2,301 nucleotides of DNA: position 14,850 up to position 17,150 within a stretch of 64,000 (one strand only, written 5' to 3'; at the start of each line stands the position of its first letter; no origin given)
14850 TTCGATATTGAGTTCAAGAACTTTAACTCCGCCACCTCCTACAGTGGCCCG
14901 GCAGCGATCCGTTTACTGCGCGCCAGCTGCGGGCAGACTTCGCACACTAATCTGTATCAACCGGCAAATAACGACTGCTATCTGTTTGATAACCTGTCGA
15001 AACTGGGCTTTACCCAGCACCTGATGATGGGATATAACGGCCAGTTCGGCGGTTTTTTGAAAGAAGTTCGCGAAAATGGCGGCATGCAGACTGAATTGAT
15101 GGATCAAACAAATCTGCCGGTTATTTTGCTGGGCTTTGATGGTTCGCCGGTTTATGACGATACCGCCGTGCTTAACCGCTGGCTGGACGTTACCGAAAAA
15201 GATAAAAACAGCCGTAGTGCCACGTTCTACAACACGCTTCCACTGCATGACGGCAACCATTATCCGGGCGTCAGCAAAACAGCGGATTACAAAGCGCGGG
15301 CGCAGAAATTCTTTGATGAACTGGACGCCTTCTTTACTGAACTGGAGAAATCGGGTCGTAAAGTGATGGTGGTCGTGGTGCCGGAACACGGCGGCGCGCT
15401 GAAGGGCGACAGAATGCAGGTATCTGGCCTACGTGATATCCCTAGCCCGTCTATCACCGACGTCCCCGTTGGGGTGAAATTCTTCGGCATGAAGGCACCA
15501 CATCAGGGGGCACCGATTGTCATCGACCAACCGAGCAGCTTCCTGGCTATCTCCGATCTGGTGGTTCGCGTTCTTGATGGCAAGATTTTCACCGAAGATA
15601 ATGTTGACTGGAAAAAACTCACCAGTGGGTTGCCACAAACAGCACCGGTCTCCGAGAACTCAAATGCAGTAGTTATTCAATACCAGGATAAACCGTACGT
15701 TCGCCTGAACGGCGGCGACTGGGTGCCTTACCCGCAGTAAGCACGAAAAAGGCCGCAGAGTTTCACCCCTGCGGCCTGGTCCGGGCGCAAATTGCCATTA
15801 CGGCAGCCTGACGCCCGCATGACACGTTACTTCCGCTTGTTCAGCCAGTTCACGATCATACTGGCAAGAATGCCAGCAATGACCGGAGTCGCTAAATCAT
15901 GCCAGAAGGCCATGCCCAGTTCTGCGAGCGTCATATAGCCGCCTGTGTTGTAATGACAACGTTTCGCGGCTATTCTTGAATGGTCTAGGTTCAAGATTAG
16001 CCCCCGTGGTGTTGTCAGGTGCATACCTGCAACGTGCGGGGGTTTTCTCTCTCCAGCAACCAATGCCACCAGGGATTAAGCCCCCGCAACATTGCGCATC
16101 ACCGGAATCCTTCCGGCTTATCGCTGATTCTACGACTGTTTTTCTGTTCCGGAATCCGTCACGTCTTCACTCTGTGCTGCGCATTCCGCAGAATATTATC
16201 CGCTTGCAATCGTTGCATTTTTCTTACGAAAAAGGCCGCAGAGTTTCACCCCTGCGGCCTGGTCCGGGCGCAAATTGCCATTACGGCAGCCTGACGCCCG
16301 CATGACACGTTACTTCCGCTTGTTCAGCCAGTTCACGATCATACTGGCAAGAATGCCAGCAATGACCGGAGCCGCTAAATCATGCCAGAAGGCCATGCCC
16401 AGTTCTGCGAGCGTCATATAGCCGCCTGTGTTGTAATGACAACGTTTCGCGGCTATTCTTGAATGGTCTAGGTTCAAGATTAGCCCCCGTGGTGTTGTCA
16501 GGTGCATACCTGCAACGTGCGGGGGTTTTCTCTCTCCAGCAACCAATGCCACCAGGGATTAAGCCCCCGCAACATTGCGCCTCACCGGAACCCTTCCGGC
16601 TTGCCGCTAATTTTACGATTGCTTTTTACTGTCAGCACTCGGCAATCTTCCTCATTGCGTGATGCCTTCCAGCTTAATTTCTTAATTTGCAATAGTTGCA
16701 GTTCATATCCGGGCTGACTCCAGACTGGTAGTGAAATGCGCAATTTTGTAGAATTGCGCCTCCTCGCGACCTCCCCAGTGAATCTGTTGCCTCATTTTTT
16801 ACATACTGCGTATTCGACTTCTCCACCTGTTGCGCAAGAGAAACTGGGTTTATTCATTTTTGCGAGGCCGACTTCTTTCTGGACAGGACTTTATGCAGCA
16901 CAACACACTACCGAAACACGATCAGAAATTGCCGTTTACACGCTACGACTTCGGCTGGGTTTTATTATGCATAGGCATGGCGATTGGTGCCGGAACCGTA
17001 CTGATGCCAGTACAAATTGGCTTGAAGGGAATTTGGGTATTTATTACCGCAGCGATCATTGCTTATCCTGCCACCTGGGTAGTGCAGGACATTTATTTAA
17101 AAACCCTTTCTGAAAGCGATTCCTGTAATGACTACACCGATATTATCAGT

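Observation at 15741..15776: The bcsG 3' end runs straight into the terminator hairpin of the oppositely transcribed ldr toxin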

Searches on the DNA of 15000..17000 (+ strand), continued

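Call 35: search_rna_families(sources=[L004, L005, L006, L007, L008, L009, L010, L011, L012, L027, L028, L029, L030, L031, L032, L034, L036, L037, L038, L039], threshold=gathering)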
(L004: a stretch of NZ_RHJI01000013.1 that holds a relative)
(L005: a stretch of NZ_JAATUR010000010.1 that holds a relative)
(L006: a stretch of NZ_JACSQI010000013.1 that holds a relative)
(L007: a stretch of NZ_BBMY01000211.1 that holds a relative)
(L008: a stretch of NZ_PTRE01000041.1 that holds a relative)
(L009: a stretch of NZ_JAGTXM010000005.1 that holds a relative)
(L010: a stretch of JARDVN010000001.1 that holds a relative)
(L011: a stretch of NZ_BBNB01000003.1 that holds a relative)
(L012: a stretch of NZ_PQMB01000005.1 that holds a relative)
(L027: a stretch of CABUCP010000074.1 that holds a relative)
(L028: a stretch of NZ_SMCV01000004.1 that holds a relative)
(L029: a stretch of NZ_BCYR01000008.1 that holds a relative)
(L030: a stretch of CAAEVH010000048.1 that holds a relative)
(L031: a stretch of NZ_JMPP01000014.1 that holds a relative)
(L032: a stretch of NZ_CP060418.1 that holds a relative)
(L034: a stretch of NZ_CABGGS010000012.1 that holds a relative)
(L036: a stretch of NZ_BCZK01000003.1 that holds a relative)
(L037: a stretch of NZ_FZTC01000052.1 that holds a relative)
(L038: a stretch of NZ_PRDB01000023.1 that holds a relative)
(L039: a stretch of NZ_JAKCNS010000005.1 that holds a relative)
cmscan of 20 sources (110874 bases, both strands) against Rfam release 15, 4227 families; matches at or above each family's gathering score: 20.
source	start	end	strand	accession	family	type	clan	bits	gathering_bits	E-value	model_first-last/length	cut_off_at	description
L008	4865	5034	-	RF02001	group-II-D1D4-3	Intron;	CL00102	139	32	2e-28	1-170/170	no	Group II catalytic intron D1-D4-3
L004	3967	4032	+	RF01813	rdlD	Gene; antitoxin;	-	90.4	50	1.1e-17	1-66/66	no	rdlD antitoxin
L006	3484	3549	+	RF01813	rdlD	Gene; antitoxin;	-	90.4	50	1.1e-17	1-66/66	no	rdlD antitoxin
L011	3479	3545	+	RF01813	rdlD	Gene; antitoxin;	-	83.9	50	5.5e-16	1-66/66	no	rdlD antitoxin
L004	3484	3549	+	RF01813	rdlD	Gene; antitoxin;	-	83.7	50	6.4e-16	1-66/66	no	rdlD antitoxin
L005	3968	4033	+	RF01813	rdlD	Gene; antitoxin;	-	83.4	50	7.7e-16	1-66/66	no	rdlD antitoxin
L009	3478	3544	+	RF01813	rdlD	Gene; antitoxin;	-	79.8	50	6.7e-15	1-66/66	no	rdlD antitoxin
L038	3958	4023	+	RF01813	rdlD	Gene; antitoxin;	-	78.4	50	1.6e-14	1-66/66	no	rdlD antitoxin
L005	3484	3549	+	RF01813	rdlD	Gene; antitoxin;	-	77.6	50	2.5e-14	1-66/66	no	rdlD antitoxin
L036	3481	3546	+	RF01813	rdlD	Gene; antitoxin;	-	77.3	50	3.1e-14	1-66/66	no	rdlD antitoxin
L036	3958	4024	+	RF01813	rdlD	Gene; antitoxin;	-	75.9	50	7.2e-14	1-66/66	no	rdlD antitoxin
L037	3480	3546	+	RF01813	rdlD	Gene; antitoxin;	-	73.9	50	2.4e-13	1-66/66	no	rdlD antitoxin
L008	4746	4830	-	RF01998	group-II-D1D4-1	Intron;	CL00102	73.8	35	3.8e-11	1-84/84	no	Group II catalytic intron D1-D4-1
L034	3482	3548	+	RF01813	rdlD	Gene; antitoxin;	-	73.4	50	3.2e-13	1-66/66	no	rdlD antitoxin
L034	3961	4027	+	RF01813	rdlD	Gene; antitoxin;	-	73.1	50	3.8e-13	1-66/66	no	rdlD antitoxin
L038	4434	4500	+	RF01813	rdlD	Gene; antitoxin;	-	71.8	50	8.4e-13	1-66/66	no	rdlD antitoxin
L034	4441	4507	+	RF01813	rdlD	Gene; antitoxin;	-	71.6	50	9.6e-13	1-66/66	no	rdlD antitoxin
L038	3480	3546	+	RF01813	rdlD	Gene; antitoxin;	-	69.6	50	3.1e-12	1-66/66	no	rdlD antitoxin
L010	3497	3561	+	RF01813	rdlD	Gene; antitoxin;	-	51.8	50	1.5e-07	1-66/66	no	rdlD antitoxin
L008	3244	3315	-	RF00029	Intron_gpII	Intron;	-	48.5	40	3.1e-06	1-77/77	no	Group II catalytic intron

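Call 44: search_dna_similar(query=L039:3236-3290:-, collection=ecoli_genomes, mode=distant, max_evalue=10, max_rows=12)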
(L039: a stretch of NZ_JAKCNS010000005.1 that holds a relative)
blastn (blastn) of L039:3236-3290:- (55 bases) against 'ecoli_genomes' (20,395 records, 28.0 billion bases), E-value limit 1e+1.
Records with a match: 5436; places in all: 11536; records where one place covers at least 80% of the query: 0.
Genomes with a match: 5423 of 5426; with a place that covers at least 80% of the query: 0. Places per genome that has any: lowest 1, median 2, highest 5. On chromosomes: 11518 places; on plasmids: 18.
Best place of each record, by identity: 90-95% 3830; 80-90% 1606.
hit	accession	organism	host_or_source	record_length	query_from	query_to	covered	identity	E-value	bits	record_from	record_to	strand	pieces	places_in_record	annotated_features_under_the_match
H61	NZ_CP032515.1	Escherichia coli strain 118UI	Homo sapiens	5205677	15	55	75%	83.3%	3e-1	42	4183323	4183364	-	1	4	bcsG: cellulose biosynthesis protein BcsG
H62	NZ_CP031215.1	Escherichia coli strain Es_ST80_L1_NDM_10_2017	Homo sapiens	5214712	15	55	75%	83.3%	3e-1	42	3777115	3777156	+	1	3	bcsG: cellulose biosynthesis protein BcsG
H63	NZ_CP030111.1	Escherichia coli strain MCJCHV-1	Homo sapiens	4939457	15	55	75%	83.3%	3e-1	42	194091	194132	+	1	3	bcsG: cellulose biosynthesis protein BcsG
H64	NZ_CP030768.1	Escherichia coli strain 2017C-4173W12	missing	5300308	15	55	75%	83.3%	3e-1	42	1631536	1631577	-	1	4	bcsG: cellulose biosynthesis protein BcsG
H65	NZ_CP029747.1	Escherichia coli strain 2016C-3878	Homo sapiens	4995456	15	55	75%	83.3%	3e-1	42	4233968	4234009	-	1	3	bcsG: cellulose biosynthesis protein BcsG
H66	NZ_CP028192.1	Escherichia coli strain CFSAN018748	tissue and/or biological fluid swine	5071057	15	55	75%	83.3%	3e-1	42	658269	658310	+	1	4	bcsG: cellulose biosynthesis protein BcsG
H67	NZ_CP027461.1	Escherichia coli strain 95-3322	missing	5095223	15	55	75%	83.3%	3e-1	42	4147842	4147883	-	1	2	bcsG: cellulose biosynthesis protein BcsG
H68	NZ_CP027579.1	Escherichia coli strain 2013C-4282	Homo sapiens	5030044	15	55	75%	83.3%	3e-1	42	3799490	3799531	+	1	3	bcsG: cellulose biosynthesis protein BcsG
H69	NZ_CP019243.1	Escherichia coli strain Combat2C1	Homo sapiens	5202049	15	55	75%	83.3%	3e-1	42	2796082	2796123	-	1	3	bcsG: cellulose biosynthesis protein BcsG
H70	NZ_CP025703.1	Escherichia coli strain BH100N substr. MG2017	Homo sapiens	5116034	15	55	75%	83.3%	3e-1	42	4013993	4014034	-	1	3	bcsG: cellulose biosynthesis protein BcsG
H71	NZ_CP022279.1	Escherichia coli strain STEC299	Marmota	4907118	15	55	75%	83.3%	3e-1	42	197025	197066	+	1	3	bcsG: cellulose biosynthesis protein BcsG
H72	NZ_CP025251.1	Escherichia coli strain BH100 substr. MG2017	Homo sapiens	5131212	15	55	75%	83.3%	3e-1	42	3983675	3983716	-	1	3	bcsG: cellulose biosynthesis protein BcsG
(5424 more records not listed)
